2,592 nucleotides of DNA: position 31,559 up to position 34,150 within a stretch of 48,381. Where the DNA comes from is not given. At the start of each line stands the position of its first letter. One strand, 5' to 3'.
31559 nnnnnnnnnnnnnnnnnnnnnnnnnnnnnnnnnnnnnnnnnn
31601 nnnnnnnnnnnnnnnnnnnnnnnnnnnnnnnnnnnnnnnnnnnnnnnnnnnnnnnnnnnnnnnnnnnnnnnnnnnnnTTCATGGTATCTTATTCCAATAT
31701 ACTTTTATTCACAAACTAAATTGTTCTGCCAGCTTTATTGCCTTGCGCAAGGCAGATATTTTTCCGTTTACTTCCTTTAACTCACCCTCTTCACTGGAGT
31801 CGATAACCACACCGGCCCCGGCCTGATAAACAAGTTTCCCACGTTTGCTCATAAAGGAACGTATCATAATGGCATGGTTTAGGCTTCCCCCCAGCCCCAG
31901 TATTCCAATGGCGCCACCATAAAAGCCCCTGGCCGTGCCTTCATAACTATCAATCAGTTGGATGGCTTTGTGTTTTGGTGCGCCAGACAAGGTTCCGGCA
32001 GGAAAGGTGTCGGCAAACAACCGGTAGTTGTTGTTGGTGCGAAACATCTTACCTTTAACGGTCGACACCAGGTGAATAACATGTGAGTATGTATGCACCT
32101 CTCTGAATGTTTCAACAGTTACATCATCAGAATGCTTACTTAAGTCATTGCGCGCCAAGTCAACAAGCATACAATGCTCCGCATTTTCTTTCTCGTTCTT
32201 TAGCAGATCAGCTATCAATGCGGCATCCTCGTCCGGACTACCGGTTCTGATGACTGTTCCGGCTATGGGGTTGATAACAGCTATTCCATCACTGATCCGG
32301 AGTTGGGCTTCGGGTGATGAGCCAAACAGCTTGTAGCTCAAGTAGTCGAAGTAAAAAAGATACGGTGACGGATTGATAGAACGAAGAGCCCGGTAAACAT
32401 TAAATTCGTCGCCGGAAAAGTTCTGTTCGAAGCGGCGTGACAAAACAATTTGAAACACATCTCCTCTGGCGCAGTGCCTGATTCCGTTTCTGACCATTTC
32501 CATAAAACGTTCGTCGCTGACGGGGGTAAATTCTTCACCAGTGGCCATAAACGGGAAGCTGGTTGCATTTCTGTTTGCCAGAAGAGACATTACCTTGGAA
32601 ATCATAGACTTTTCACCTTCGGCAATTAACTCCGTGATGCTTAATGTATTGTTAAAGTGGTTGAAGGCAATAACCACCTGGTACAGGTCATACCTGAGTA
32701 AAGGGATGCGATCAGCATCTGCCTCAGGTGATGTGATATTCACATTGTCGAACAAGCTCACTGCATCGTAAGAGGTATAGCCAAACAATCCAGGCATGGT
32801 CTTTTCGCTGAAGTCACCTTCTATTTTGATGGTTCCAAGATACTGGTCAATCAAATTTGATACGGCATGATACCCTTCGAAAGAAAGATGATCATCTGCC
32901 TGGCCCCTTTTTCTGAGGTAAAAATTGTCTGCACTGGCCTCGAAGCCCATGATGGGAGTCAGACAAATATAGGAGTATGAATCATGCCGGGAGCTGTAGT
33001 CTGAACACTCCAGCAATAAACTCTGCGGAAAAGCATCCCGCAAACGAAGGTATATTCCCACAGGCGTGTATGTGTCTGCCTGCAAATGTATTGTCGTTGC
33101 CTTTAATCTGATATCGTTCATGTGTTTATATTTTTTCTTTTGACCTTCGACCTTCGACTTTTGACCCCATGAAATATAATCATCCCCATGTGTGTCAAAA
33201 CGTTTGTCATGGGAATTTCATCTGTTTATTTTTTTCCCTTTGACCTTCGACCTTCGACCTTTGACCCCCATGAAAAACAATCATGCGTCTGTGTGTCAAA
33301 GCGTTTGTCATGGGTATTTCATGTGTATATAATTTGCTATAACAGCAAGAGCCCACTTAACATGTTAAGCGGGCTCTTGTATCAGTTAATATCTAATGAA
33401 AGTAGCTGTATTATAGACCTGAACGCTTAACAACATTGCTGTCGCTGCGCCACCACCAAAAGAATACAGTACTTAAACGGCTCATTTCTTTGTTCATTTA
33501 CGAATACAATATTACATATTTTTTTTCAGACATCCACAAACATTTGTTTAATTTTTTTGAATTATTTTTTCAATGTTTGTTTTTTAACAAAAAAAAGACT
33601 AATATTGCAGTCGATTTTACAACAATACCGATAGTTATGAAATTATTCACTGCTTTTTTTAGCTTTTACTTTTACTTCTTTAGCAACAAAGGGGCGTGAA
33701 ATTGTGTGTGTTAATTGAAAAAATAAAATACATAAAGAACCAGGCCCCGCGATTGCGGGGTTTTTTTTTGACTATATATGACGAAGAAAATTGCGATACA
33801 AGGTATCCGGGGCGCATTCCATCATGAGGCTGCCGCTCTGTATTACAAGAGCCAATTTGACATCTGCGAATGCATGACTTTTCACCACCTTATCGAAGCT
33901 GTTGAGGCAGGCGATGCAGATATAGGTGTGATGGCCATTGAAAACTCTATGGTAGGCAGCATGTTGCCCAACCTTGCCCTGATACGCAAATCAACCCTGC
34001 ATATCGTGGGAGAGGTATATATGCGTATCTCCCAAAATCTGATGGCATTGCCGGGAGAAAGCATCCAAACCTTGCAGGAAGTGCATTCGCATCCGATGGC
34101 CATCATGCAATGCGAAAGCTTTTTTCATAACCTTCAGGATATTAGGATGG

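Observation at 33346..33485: Unannotated WWW leader peptide and alternative-pairing attenuator in front of the trp operon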

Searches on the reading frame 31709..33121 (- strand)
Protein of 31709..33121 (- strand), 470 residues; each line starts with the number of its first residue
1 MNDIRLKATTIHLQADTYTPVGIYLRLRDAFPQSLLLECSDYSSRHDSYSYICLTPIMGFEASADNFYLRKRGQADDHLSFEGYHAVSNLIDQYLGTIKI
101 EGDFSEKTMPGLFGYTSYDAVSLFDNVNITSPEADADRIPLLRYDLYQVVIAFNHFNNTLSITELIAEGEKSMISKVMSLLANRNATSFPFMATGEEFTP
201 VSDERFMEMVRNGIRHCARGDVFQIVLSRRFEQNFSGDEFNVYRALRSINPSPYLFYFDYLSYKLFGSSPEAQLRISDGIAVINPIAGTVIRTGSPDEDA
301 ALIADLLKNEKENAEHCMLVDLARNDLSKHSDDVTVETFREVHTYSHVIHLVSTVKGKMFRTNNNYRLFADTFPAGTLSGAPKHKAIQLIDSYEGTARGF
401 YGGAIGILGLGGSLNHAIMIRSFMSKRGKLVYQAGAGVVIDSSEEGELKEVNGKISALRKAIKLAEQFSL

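Call 7: search_protein_families(library=pfam, proteins=[window:31709-33121:-])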
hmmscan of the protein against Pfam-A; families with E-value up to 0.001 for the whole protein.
window:31709-33121:- (470 aa): 2 families
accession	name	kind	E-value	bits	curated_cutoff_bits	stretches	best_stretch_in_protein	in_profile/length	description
PF00425.24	Chorismate_bind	-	3.2e-73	246.9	27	1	203-454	2-257/257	chorismate binding enzyme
PF04715.19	Anth_synt_I_N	-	2.6e-18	67.1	23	1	16-161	1-139/140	Anthranilate synthase component I, N terminal region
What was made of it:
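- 31709..33121 (-): trpE (anthranilate synthase I), first gene of the regulated trpEGDCFBA operon. Pfam Chorismate_bind and Anth_synt_I_N (call 7).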

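Call 11: find_related_loci(query=window:31709-33121:-, collection=genome_contigs, flank=2500)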
Query window:31709-33121:- (470 aa) in genome_contigs; peptide patterns used: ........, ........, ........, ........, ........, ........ (x = any residue, [..] = any of these).
600 stretches matched a pattern (row limit reached: there are more); 590 encode a relative of the query (tblastn E <= 1e-3); the best 80 are kept; 80 distinct loci.
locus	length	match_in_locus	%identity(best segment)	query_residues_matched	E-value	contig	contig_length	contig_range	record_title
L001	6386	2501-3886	67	6-468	0e+0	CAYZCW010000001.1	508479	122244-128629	MAG TPA_asm: uncultured Bacteroidales bacterium isolate SRP241341_co1_227 genome assembly, contig: NODE_3_length_508479_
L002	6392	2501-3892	62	1-467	0e+0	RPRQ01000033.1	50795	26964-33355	MAG: Bacteroidales bacterium isolate metabat2.99 metabat2.99_Contig_985097, whole genome shotgun sequence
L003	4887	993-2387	61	7-470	0e+0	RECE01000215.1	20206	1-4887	MAG: Bacteroidetes bacterium isolate DLM2.Bin11 NODE_3406_length_20206_cov_25.1581, whole genome shotgun sequence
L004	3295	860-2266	60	1-469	0e+0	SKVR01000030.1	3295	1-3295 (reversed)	MAG: Bacteroidales bacterium isolate CSSed162cmB_168 CSSed16-2cmB-174519, whole genome shotgun sequence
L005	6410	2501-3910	52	1-469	2e-160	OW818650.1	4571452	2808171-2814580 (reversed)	metagenome genome assembly, chromosome: 1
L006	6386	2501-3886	52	1-467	7e-159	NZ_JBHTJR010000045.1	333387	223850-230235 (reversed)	Tenacibaculum geojense strain CCUG 60527 GCM70027492_53, whole genome shotgun sequence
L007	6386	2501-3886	51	1-467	1e-158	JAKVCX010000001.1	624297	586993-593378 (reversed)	MAG: Tenacibaculum sp. isolate ALOHA_ZT_65 ZT-Tenacibaculum-1_1, whole genome shotgun sequence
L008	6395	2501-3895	52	1-465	2e-158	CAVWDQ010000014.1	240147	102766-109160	MAG: uncultured Bacteroidales bacterium isolate MFD03804.bin.2.147 genome assembly, contig: contig_27330, whole genome s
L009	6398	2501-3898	52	1-466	4e-158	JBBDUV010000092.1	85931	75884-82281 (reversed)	MAG: Bacteroidales bacterium isolate LejiaC_44_15 Lejia_C_630_length_85931_cov_8, whole genome shotgun sequence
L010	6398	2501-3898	51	1-466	9e-158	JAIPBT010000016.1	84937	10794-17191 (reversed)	MAG: Bacteroidales bacterium isolate Tobar14m-G12 Tobar14m-C154, whole genome shotgun sequence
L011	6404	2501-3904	53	1-468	3e-157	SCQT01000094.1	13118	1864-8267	MAG: Chitinophagaceae bacterium isolate FW021_bin.31 FW021_bin.31-24420, whole genome shotgun sequence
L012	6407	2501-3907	50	1-469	2e-157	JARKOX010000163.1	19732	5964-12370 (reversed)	MAG: Prolixibacteraceae bacterium isolate D148_metabat.30 k141_98219, whole genome shotgun sequence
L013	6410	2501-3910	54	1-466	4e-157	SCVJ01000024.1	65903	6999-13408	MAG: Chitinophagaceae bacterium isolate GW715_bin.48 GW715_bin.48-60523, whole genome shotgun sequence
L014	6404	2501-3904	52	1-466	5e-157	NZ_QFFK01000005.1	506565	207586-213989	Chitinophaga deserti strain XJ-2 Scaffold5, whole genome shotgun sequence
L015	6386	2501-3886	52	1-467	4e-157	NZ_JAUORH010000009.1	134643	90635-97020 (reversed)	Tenacibaculum sp. 1_MG-2023 strain C3M11 IIEGNCIA_9, whole genome shotgun sequence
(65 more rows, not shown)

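Call 34: find_related_loci(query=window:31709-33121:-, collection=metagenome_contigs, flank=1500)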
Query window:31709-33121:- (470 aa) in metagenome_contigs; peptide patterns used: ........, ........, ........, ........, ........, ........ (x = any residue, [..] = any of these).
600 stretches matched a pattern (row limit reached: there are more); 586 encode a relative of the query (tblastn E <= 1e-3); the best 80 are kept; 80 distinct loci.
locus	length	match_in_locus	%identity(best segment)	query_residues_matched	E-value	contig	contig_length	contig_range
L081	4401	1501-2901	60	1-468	0e+0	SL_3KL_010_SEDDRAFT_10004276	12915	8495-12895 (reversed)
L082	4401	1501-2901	60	1-468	0e+0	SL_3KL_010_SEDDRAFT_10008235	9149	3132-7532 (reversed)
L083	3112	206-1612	52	1-469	4e-163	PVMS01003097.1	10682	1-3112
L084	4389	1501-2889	53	1-467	2e-159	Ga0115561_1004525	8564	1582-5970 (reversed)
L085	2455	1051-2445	52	1-465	2e-169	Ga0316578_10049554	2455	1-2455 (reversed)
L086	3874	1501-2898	53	5-465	4e-160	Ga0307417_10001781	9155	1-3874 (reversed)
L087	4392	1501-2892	53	1-465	5e-158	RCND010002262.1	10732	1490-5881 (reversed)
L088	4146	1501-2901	52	1-466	4e-159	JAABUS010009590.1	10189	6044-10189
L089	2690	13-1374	54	15-467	2e-167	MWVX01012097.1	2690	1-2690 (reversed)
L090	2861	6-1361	54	15-466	3e-165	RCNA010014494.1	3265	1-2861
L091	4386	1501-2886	52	1-467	3e-157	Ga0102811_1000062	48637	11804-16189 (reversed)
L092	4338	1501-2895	52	1-465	2e-158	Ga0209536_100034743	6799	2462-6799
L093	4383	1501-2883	52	1-466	2e-156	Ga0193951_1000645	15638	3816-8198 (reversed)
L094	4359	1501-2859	53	15-468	4e-157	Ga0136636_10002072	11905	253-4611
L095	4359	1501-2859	53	15-467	4e-156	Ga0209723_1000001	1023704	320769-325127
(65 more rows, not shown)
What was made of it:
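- On Bacteroid-trp leader (RF01692): The nearest TrpE relatives are Bacteroidales MAGs at 60-67% identity (calls 11, 34).
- Tried and rejected: Closer relatives for covariation (calls 11, 34).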

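Call 53: find_encoding_contigs(protein=window:31709-33121:-, flank=1500, max_places=6)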
Protein window:31709-33121:- (470 aa): no gene with exactly this product is on record in the collection.

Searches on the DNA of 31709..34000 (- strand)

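Call 3: search_rna_families(source=window, start=32800, end=34000, threshold=evalue, max_evalue=10, show_alignments=3)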
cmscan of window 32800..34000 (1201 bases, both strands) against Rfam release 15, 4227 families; matches with E-value up to 10: 16.
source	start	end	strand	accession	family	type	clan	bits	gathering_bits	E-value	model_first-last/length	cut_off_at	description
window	33636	33769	+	RF01859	Phe_leader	Cis-reg; leader;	-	34.4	55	0.0012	1-125/125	no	Phenylalanine leader peptide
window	33345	33505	-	RF02607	AbsR25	Gene; sRNA;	-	25.3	47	0.076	1-164/164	no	Acinetobacter sRNA 25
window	33631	33778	+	RF00121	MicC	Gene; sRNA;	-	22.1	90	1.6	1-123/123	no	MicC RNA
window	33660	33768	+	RF00512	Leu_leader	Cis-reg; leader;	-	21.2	50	0.13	1-148/148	no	Leucine operon leader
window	33675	33768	+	RF00513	Trp_leader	Cis-reg; leader;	-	19.3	41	0.54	1-100/100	no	Tryptophan operon leader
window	33687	33769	+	RF00079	OmrA-B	Gene; sRNA;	-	19.2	40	0.9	1-87/87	no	OmrA-B family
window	33348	33411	-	RF02844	RefA9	Gene; antisense;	-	18.8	49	5.7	1-64/64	no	Enterococcus sRNA A9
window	33640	33768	+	RF04180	BTnc231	Gene; sRNA;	-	16.6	80.4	1.5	1-154/154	no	Bacteroides sRNA BTnc231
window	33711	33773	+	RF02612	BSR1350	Gene; sRNA;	-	16.5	216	5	1-176/176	no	Brucella sRNA 1350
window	33719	33765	+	RF01394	isrK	Gene; sRNA;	-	15.9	50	1.2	1-77/77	no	isrK Hfq binding RNA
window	33716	33764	+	RF01393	isrJ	Gene; sRNA;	-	15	37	9.2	1-75/75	no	isrJ Hfq binding RNA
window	33261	33315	+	RF02477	GlsR9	Gene; snRNA; snoRNA; CD-box;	-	14.5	95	7.2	1-79/79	no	Small nucleolar RNA GlsR9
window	33345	33380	-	RF04133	MIR2646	Gene; miRNA;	-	13.5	245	4.6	1-256/256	no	MIR2646 microRNA precursor family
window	33346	33379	+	RF02637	EF0408_EF0409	Gene; sRNA;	-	13.2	440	0.98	375-408/412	no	Enterococcus sRNA EF0408_EF0409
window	33659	33763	+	RF01822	RsaJ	Gene; sRNA;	-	12.7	100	3.6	1-287/287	no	RNA Staph. aureus A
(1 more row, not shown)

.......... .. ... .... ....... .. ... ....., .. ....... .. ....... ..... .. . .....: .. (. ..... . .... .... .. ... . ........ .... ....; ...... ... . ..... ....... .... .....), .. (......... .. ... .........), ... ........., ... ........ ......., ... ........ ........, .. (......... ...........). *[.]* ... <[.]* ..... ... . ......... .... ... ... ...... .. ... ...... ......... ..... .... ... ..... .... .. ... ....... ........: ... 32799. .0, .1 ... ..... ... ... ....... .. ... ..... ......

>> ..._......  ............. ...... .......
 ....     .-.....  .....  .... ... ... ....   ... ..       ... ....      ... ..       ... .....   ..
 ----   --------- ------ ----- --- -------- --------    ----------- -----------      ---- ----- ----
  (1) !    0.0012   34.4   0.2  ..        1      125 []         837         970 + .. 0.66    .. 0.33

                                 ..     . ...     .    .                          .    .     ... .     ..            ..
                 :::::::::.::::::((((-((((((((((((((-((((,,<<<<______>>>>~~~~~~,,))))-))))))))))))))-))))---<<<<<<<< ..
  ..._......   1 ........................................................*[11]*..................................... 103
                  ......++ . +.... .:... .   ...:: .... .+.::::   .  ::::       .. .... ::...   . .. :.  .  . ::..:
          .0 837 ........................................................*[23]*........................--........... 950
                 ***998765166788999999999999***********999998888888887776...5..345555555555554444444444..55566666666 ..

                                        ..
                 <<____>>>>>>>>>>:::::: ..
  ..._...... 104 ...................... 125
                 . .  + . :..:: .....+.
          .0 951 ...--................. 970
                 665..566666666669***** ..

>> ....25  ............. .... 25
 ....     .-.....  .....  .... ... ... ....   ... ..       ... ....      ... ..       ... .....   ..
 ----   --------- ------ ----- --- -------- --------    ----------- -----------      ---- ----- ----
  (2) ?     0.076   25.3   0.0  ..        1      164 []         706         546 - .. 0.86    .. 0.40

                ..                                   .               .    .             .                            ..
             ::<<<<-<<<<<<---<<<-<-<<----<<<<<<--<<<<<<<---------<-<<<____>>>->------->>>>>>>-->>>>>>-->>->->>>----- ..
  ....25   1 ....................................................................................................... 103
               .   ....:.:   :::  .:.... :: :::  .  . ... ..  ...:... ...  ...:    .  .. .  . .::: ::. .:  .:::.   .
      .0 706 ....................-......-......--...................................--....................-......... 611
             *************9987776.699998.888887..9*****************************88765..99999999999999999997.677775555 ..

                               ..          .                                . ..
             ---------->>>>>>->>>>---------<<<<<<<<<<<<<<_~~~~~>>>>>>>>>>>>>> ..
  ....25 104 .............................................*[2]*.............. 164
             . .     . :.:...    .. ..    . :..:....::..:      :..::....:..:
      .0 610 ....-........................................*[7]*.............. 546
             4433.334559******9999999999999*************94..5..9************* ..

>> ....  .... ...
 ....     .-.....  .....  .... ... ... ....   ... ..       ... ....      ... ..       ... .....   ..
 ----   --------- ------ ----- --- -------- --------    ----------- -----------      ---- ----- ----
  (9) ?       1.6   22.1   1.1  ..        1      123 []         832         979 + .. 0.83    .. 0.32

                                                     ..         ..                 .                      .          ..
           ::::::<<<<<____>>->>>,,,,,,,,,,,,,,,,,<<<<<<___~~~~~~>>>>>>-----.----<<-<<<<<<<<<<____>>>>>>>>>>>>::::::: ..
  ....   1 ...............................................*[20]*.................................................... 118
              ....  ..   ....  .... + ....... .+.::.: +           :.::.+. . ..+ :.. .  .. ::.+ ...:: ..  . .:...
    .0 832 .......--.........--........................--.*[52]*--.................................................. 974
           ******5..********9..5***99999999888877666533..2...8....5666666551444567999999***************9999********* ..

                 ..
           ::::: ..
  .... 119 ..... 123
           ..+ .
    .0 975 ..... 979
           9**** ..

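Call 47: search_rna_families(source=window, start=33320, end=33530, threshold=evalue, max_evalue=10, show_alignments=2)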
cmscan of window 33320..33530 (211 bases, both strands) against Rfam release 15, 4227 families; matches with E-value up to 10: 18.
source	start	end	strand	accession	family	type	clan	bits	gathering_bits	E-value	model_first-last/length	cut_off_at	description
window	33345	33505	-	RF02607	AbsR25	Gene; sRNA;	-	25.3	47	0.013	1-164/164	no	Acinetobacter sRNA 25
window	33348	33411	-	RF02844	RefA9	Gene; antisense;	-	18.8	49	1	1-64/64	no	Enterococcus sRNA A9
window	33339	33377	+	RF02844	RefA9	Gene; antisense;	-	17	49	2.4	25-64/64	no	Enterococcus sRNA A9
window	33343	33434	-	RF01456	VrrA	Gene; antisense;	-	16.2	50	1.4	1-140/140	no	Vibrio regulatory RNA of OmpA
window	33335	33394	+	RF04010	mir-3003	Gene; miRNA;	-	16.1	70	3.2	1-76/76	no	mir-3003 microRNA precursor family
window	33348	33486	-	RF01816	RsaA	Gene; sRNA;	-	14.4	50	4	1-134/134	no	RNA Staph. aureus A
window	33350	33375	-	RF04010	mir-3003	Gene; miRNA;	-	14.4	70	8.5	24-53/76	no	mir-3003 microRNA precursor family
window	33345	33382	+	RF04130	MIR7996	Gene; miRNA;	-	13.9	119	3.6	1-190/190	no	MIR7996 microRNA precursor family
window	33339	33389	-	RF03480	mir-1284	Gene; miRNA;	-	13.9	80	9.2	1-92/92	no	mir-1284 microRNA precursor family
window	33320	33382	+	RF00513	Trp_leader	Cis-reg; leader;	-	13.3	41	3.8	43-100/100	5'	Tryptophan operon leader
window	33335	33384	-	RF03936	mir-4079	Gene; miRNA;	-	12.8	62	7.7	1-51/51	no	mir-4079 microRNA precursor family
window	33345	33417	-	RF02450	ncr1175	Gene; sRNA;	-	12.6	60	6.7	1-110/110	no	Bacillus sRNA ncr1175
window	33320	33382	+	RF02617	SSRC10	Gene; sRNA;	-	12.4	56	5.1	52-113/113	5'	Streptococcus sRNA 10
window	33336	33389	+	RF00452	MIR172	Gene; miRNA;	-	12.2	70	5.8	1-114/114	no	mir-172 microRNA precursor family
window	33320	33392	+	RF00125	IS128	Gene; sRNA;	-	12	80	3.1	139-209/209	5'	IS128 RNA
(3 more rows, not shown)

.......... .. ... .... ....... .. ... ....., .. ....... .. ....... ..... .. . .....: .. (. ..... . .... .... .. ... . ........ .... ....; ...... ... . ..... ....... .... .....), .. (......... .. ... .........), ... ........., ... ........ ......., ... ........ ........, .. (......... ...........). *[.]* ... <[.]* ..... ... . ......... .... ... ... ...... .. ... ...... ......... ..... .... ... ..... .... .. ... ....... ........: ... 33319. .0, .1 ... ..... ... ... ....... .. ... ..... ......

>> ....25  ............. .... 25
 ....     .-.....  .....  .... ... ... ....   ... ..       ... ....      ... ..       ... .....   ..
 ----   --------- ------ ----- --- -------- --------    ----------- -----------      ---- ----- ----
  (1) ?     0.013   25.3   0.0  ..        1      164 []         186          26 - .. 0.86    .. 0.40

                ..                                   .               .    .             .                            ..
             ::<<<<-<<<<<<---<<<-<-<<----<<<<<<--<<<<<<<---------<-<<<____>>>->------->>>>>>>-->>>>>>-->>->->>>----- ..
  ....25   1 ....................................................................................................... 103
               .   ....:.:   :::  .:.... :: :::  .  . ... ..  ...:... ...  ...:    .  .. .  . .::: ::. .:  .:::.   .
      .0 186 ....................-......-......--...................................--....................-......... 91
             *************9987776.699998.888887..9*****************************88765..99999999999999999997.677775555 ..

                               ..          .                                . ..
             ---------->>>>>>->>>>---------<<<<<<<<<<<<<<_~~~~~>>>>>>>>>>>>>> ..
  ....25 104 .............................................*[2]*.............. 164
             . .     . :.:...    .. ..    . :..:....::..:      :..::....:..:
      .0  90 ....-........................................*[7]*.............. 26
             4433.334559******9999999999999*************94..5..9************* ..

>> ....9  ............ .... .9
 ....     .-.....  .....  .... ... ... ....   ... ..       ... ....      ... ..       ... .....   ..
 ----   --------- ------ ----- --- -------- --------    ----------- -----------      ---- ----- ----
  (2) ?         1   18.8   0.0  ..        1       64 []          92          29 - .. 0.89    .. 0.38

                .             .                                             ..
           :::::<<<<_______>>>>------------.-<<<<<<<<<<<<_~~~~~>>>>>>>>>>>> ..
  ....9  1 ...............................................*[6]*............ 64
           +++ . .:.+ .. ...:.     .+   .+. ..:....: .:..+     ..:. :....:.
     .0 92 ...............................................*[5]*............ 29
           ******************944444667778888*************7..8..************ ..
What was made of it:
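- Tried and rejected: Rfam scans (calls 3, 47).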

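Call 48: search_rna_families(sources=[L001, L002, L003, L004, L005, L006, L008, L009, L010, L011, L013, L014, L020, L024, L055, L059, L064, L081, L082, L148], threshold=gathering)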
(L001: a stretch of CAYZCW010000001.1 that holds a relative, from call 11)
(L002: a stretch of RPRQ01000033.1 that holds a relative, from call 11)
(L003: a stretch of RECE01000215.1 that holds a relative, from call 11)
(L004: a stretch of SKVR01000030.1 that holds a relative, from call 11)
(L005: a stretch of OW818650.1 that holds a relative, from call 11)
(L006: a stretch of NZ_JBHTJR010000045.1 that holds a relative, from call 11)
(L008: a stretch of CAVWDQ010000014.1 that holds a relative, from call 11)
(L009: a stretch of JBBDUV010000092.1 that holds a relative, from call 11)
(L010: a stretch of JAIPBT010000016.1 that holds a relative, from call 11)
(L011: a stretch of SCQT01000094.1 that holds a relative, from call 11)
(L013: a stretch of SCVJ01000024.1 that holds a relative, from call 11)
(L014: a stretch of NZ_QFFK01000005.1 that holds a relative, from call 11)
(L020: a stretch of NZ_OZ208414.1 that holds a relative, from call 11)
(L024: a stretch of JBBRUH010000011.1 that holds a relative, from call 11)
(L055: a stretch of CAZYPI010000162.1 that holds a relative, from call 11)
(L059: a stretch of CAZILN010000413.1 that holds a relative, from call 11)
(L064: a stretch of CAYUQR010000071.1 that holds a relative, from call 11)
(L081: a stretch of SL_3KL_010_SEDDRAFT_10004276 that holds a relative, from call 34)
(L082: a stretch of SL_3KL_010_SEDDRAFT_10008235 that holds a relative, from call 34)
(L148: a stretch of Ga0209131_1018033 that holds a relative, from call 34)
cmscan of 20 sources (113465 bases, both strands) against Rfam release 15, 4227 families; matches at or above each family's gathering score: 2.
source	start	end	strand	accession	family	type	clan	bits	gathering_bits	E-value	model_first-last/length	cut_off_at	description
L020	3896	3974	-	RF01705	Flavo-1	Gene; sRNA;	-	65.1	42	1e-11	1-76/76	no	Flavo-1 RNA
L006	2348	2467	+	RF01692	Bacteroid-trp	Cis-reg; leader;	-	49.7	49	0.011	1-131/131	no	Bacteroidete tryptophan peptide leader RNA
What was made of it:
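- On Bacteroid-trp leader (RF01692): The model is weak: only L006 of 20 related loci reaches threshold, at 49.7 bits (call 48).
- Closest known: Bacteroid-trp leader motif. Different: It detects only 1 of 20 related loci at its gathering score (call 48).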

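Call 64: search_dna_similar(query=window:33222-33330:-, collection=plasmids, mode=distant, max_rows=5)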
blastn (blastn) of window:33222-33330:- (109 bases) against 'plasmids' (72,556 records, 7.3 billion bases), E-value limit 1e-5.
No match.
